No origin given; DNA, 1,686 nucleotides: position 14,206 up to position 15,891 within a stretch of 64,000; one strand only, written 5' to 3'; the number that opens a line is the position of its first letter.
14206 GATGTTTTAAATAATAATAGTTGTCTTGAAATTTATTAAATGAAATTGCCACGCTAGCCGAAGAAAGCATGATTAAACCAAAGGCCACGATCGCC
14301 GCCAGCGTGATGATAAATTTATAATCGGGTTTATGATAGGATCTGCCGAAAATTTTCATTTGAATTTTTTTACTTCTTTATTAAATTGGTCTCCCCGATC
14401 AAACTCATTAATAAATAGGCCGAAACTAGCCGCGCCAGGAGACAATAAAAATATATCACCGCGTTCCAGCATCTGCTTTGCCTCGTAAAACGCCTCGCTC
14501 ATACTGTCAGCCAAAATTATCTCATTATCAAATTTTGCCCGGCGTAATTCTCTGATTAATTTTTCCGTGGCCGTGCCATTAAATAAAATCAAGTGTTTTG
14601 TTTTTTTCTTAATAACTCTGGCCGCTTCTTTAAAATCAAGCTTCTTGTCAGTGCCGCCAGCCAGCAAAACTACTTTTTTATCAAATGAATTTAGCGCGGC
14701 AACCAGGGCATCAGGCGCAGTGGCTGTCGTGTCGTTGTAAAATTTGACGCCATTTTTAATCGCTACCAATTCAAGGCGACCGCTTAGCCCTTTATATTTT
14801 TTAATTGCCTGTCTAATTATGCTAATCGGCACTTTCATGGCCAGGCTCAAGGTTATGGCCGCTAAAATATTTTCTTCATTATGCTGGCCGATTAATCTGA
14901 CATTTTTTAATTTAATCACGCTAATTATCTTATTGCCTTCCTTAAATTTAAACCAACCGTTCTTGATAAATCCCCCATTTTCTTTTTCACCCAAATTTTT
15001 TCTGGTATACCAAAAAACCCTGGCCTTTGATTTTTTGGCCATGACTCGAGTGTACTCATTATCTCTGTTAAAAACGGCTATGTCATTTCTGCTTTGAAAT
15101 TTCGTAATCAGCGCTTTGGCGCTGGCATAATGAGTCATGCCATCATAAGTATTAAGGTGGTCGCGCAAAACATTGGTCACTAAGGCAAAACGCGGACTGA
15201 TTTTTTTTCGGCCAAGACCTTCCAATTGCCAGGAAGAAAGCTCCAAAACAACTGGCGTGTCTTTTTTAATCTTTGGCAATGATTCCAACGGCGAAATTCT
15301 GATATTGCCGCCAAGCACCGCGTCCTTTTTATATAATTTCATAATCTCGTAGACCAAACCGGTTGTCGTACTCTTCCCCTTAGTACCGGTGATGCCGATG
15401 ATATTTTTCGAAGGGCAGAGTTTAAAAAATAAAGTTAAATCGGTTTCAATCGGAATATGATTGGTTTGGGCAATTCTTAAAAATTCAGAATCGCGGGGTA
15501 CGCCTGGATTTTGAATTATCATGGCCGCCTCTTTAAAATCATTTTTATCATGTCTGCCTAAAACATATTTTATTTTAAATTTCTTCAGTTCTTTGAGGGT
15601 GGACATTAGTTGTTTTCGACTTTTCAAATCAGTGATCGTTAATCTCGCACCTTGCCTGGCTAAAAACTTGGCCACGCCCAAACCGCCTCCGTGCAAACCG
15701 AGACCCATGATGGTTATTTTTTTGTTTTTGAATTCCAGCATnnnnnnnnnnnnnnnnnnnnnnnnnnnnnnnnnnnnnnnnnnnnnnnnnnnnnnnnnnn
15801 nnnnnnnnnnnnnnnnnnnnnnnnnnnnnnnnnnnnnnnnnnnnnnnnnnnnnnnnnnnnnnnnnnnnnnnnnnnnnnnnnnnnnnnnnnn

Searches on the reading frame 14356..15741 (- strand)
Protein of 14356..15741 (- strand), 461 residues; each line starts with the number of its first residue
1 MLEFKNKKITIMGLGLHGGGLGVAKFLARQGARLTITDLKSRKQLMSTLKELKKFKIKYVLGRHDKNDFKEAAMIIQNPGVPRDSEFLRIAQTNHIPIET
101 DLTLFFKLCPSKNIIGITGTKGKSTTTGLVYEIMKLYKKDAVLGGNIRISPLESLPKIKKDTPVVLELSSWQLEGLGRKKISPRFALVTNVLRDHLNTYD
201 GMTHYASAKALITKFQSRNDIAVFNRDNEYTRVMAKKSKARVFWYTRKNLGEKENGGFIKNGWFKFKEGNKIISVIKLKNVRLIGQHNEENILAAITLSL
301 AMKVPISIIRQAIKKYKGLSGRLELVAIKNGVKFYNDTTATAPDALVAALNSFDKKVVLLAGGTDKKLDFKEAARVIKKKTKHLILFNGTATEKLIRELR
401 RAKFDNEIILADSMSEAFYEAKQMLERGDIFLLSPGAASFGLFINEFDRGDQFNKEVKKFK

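Call 66: search_protein_families(library=pfam, proteins=[window:14356-15741:-], max_evalue=0.00001)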
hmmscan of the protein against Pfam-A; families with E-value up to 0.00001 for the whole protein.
window:14356-15741:- (461 aa): 3 families
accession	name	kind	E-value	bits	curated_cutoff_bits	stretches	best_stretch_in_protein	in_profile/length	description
PF08245.18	Mur_ligase_M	-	4.1e-26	92.6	24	1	117-298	1-199/200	Mur ligase middle domain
PF02875.26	Mur_ligase_C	-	6.7e-16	59.7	28.4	1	321-435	1-125/127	Mur ligase, glutamate ligase domain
PF21799.2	MurD-like_N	-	1.4e-12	48.1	27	1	7-98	1-86/88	Mur ligase MurD-like, N-terminal domain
